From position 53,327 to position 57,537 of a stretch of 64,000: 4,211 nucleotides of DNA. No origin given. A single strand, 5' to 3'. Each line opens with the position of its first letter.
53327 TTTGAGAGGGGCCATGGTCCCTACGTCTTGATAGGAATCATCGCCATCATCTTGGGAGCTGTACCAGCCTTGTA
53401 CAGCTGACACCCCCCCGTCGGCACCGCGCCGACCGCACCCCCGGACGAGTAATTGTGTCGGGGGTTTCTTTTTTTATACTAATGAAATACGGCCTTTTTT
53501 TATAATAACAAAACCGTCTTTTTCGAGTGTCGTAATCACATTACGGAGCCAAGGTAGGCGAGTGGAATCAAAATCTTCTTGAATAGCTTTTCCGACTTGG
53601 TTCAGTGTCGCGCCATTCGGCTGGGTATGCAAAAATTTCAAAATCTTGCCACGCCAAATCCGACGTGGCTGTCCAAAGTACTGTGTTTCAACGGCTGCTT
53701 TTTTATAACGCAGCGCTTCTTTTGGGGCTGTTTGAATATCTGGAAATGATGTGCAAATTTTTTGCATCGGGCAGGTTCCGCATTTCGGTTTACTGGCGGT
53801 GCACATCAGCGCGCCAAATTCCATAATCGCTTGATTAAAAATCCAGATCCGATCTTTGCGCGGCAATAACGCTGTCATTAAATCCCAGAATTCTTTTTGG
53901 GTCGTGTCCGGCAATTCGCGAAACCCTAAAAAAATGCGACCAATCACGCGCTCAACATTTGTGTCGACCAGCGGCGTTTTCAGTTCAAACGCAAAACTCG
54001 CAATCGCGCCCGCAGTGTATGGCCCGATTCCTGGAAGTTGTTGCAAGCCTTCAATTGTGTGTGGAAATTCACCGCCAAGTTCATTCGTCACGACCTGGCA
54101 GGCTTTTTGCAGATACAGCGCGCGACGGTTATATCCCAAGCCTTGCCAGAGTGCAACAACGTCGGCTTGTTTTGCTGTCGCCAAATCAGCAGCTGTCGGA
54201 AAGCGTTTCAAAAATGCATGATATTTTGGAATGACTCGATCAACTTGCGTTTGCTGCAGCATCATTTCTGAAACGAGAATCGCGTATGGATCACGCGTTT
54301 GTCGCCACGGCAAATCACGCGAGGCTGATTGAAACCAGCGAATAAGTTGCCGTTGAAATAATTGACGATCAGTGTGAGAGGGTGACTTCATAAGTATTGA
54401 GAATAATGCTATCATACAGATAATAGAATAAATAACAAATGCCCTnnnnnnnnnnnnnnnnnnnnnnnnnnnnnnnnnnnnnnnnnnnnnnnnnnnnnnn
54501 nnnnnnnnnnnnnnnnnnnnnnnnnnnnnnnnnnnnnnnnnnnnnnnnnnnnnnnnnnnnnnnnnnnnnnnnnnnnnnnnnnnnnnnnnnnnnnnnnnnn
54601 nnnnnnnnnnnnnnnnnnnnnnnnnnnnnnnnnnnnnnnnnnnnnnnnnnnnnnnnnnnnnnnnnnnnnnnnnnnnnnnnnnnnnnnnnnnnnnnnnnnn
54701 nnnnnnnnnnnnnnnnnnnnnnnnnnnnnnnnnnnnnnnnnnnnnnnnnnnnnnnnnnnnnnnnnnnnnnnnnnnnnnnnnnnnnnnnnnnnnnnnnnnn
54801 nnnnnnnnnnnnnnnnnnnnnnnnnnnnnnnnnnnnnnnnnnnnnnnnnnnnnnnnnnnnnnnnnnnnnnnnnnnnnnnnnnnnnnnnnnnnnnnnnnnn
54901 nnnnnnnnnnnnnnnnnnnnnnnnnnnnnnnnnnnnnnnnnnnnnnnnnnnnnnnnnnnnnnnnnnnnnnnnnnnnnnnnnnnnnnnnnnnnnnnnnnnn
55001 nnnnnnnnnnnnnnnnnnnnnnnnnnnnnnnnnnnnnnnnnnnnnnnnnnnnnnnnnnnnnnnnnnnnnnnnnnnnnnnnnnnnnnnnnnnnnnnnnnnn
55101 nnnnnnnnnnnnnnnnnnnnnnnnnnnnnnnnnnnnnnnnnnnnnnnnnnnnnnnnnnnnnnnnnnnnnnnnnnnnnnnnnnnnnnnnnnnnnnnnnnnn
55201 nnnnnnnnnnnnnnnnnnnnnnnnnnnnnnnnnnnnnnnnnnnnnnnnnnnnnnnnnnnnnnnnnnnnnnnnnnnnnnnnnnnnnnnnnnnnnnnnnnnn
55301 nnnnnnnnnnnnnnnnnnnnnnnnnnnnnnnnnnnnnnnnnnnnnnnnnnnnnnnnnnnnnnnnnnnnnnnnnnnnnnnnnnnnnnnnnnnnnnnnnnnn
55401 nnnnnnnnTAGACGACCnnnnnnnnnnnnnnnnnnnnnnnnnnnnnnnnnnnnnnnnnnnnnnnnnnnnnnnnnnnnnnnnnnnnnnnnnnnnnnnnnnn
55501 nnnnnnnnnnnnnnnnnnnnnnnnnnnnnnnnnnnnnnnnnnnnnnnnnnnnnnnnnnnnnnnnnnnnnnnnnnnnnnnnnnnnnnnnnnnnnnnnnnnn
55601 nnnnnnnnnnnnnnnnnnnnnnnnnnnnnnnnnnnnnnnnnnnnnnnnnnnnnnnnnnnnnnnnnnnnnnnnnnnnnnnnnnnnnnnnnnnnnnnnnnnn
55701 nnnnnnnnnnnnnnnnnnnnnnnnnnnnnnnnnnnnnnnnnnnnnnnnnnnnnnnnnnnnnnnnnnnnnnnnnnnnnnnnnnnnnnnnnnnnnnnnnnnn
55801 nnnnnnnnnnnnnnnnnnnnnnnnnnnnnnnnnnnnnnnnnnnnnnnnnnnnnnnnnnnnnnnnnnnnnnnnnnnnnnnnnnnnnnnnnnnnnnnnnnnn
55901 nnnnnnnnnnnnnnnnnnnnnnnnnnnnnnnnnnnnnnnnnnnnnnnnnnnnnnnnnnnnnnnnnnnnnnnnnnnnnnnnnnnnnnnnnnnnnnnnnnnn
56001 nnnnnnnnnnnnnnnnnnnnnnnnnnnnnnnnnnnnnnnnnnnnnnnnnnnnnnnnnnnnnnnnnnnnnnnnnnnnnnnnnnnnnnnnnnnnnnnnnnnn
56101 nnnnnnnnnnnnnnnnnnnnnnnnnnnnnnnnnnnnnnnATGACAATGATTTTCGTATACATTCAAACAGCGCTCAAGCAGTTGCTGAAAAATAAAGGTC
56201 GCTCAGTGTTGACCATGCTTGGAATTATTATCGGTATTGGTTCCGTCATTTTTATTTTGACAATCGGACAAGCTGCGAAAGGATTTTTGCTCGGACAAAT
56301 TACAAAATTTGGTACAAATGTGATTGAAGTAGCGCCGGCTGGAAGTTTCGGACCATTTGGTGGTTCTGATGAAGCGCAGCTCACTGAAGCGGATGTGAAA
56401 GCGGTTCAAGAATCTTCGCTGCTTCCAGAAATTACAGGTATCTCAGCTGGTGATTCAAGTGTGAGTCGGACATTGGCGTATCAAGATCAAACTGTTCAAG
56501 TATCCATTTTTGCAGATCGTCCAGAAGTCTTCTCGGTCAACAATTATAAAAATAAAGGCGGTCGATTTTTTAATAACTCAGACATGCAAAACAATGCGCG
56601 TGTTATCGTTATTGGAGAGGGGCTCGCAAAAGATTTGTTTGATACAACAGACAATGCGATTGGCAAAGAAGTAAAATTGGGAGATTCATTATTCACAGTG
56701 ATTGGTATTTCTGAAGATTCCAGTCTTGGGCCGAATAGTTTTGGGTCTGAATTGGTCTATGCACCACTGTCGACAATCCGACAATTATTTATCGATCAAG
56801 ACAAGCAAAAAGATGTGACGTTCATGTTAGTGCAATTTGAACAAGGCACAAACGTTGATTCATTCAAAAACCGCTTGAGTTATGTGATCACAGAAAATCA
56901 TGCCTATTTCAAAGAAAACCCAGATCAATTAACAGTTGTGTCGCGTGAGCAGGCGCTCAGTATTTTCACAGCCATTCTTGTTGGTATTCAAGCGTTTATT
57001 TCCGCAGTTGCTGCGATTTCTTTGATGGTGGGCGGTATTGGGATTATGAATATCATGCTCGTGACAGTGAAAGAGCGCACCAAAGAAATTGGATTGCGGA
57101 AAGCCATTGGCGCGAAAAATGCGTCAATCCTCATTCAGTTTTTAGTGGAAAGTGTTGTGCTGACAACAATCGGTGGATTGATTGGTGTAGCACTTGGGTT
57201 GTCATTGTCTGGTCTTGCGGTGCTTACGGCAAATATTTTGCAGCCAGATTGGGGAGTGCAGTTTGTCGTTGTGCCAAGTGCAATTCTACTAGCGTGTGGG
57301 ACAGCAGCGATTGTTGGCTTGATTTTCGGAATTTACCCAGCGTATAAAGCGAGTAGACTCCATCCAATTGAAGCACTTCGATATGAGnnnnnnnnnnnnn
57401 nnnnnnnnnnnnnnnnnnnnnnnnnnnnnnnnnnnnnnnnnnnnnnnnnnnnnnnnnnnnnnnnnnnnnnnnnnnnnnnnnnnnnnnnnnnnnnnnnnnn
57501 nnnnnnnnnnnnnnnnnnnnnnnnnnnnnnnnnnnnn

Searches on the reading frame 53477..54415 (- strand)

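Call 78: search_protein_families(library=pfam, proteins=[window:53477-54415:-], max_evalue=0.0001)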
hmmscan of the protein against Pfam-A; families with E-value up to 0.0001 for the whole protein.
window:53477-54415:- (313 aa): 3 families
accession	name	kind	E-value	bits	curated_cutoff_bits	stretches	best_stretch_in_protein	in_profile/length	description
PF00730.31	HhH-GPD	-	1.4e-19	70.8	26.2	1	48-179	1-105/108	HhH-GPD superfamily base excision DNA repair protein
PF00633.29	HHH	-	1.5e-09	37.7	24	1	113-141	2-30/30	Helix-hairpin-helix motif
PF10576.14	EndIII_4Fe-2S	-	8.8e-06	26.3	20.5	1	205-221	1-17/17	Iron-sulfur binding domain of endonuclease III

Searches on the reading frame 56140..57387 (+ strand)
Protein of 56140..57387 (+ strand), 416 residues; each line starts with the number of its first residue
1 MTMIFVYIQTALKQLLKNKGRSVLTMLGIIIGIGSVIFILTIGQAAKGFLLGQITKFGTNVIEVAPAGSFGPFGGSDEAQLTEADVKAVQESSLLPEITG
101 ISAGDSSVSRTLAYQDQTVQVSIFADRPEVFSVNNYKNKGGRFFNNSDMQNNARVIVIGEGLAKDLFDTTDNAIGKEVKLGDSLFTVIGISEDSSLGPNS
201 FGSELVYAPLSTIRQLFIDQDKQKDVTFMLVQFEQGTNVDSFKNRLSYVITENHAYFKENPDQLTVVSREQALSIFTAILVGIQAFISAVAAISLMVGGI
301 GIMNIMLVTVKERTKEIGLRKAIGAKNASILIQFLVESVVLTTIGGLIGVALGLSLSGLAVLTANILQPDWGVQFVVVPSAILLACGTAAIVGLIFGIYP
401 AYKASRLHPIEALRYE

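Call 78: search_protein_families(library=pfam, proteins=[window:56140-57387:+], max_evalue=0.0001)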
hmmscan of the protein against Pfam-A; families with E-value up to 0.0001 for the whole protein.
window:56140-57387:+ (416 aa): 2 families
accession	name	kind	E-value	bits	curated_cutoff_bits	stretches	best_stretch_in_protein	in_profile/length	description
PF12704.14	MacB_PCD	-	8.4e-39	134.4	27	1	22-246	1-204/207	MacB-like periplasmic core domain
PF02687.27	FtsX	-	2.4e-20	73.2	25.5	1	289-409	2-120/120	FtsX-like permease C-terminal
